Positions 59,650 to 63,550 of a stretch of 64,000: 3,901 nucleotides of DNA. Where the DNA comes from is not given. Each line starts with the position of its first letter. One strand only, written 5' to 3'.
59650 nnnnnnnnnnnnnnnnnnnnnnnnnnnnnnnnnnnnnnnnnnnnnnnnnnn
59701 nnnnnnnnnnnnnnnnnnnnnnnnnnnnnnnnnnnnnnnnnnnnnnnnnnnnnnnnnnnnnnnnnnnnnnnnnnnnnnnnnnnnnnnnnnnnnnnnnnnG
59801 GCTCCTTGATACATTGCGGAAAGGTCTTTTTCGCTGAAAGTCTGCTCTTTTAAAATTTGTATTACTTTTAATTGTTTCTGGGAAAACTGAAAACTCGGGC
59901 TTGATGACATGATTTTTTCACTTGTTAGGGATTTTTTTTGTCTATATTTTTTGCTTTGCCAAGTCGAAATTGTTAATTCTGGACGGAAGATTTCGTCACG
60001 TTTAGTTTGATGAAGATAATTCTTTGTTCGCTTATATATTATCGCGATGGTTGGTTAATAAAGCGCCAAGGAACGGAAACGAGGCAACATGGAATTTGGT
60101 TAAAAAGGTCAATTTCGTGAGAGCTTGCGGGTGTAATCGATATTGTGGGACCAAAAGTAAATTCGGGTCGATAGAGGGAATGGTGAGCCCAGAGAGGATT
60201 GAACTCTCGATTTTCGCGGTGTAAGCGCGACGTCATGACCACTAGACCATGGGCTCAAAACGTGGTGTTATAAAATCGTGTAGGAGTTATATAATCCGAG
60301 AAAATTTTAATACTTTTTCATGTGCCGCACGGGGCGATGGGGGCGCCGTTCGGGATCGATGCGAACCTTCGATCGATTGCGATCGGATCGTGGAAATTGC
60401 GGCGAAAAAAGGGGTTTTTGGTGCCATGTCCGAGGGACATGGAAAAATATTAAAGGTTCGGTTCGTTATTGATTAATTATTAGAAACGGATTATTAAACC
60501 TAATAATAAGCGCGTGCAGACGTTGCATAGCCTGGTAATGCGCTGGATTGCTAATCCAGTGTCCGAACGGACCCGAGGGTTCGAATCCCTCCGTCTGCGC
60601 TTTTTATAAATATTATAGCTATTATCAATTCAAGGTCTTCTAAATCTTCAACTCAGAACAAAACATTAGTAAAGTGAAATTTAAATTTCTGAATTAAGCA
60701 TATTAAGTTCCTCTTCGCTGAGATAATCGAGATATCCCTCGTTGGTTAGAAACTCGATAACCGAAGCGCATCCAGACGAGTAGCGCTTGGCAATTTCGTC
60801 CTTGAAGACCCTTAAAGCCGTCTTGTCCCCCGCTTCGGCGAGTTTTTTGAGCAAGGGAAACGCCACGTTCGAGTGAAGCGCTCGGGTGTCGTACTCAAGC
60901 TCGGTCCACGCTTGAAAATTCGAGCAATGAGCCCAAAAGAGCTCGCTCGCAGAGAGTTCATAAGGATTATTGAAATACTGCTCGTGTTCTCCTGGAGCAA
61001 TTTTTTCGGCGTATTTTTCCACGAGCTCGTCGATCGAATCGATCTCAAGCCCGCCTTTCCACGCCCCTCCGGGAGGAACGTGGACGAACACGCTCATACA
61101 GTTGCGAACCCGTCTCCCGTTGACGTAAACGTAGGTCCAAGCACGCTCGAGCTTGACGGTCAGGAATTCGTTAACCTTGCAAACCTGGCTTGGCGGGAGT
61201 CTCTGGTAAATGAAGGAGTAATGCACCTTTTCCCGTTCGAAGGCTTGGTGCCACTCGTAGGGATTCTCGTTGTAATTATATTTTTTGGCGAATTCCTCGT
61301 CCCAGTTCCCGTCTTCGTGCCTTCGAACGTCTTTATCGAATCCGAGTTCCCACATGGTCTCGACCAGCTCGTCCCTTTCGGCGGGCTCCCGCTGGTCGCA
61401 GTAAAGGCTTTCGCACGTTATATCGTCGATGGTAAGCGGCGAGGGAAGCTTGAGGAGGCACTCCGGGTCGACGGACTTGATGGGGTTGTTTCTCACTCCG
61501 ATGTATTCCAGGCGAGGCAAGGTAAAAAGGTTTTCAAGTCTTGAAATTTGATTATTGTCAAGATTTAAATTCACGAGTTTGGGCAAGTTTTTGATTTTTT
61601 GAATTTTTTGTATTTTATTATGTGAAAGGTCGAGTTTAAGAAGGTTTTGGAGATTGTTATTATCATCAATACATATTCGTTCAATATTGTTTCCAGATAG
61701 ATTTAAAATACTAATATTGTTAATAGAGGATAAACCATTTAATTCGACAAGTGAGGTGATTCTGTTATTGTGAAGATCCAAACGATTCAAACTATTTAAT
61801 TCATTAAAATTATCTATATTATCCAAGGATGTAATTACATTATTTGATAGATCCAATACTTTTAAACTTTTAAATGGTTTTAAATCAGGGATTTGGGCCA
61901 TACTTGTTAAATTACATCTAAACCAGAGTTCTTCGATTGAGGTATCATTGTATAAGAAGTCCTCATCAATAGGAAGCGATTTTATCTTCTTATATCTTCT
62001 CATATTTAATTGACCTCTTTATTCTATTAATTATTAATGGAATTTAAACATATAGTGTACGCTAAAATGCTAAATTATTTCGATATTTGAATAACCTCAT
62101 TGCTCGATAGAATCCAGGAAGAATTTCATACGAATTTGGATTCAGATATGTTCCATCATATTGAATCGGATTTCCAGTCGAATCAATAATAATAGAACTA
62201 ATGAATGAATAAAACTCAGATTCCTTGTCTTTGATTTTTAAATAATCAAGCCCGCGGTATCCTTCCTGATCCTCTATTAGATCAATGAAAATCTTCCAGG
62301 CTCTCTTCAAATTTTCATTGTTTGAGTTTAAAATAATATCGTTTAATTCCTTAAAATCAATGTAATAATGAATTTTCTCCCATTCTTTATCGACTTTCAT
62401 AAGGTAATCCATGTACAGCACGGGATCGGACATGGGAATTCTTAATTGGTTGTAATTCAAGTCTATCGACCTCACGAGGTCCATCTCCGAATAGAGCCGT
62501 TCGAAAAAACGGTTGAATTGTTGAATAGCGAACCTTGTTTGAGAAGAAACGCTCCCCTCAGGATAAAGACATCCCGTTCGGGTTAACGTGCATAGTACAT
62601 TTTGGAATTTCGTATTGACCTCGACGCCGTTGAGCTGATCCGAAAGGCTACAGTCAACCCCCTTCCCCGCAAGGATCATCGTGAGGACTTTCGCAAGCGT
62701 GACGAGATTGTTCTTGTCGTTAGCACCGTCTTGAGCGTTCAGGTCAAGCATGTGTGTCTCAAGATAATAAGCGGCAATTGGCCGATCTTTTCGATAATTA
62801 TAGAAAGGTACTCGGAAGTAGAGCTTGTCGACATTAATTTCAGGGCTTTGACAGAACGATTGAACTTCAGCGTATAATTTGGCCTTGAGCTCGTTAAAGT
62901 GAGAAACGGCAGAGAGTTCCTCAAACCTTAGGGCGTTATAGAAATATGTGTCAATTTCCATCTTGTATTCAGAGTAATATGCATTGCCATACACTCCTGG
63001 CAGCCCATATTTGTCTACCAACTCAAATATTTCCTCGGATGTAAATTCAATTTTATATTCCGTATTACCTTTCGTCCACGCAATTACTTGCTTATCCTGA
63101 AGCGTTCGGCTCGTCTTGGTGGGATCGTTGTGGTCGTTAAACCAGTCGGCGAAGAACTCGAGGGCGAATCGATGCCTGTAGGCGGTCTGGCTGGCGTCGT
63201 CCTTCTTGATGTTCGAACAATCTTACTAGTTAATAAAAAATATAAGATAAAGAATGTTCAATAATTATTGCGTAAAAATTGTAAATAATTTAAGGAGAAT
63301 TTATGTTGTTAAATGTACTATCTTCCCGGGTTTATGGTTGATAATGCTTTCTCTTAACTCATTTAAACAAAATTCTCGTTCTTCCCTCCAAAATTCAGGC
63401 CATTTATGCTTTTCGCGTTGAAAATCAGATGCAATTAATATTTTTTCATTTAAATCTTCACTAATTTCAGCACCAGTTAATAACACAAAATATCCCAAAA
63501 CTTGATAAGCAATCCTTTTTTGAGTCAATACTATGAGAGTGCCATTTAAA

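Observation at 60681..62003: Compositional chimera inside one intact ORF: AT-rich LRR N-terminus fused in frame to a ~53% GC C-terminal domain, with the junction inside the LRR array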

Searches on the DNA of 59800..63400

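Call 52: search_rna_families(source=window, start=59800, end=63400, threshold=evalue, max_evalue=1)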
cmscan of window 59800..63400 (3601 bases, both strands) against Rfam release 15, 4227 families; matches with E-value up to 1: 5.
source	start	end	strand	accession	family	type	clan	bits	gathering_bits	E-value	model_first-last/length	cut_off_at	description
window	60184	60256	-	RF00005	tRNA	Gene; tRNA;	CL00001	67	29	1.2e-13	1-71/71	no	tRNA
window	60516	60599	+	RF00005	tRNA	Gene; tRNA;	CL00001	59.9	29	1e-11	1-71/71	no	tRNA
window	60551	60599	-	RF04351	Plastid-psbl-rps4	Cis-reg;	-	38.9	68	6.4e-06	1-53/53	no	Plastid-psbl-rps4 3UTR RNA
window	60183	60256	+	RF04354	Plastid-ycf2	Cis-reg;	-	32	65.7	0.00056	1-75/75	no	Plastid-ycf2 5UTR RNA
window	60649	60747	-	RF00002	5_8S_rRNA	Gene; rRNA;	CL00112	15.2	42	0.75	1-154/154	no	5.8S ribosomal RNA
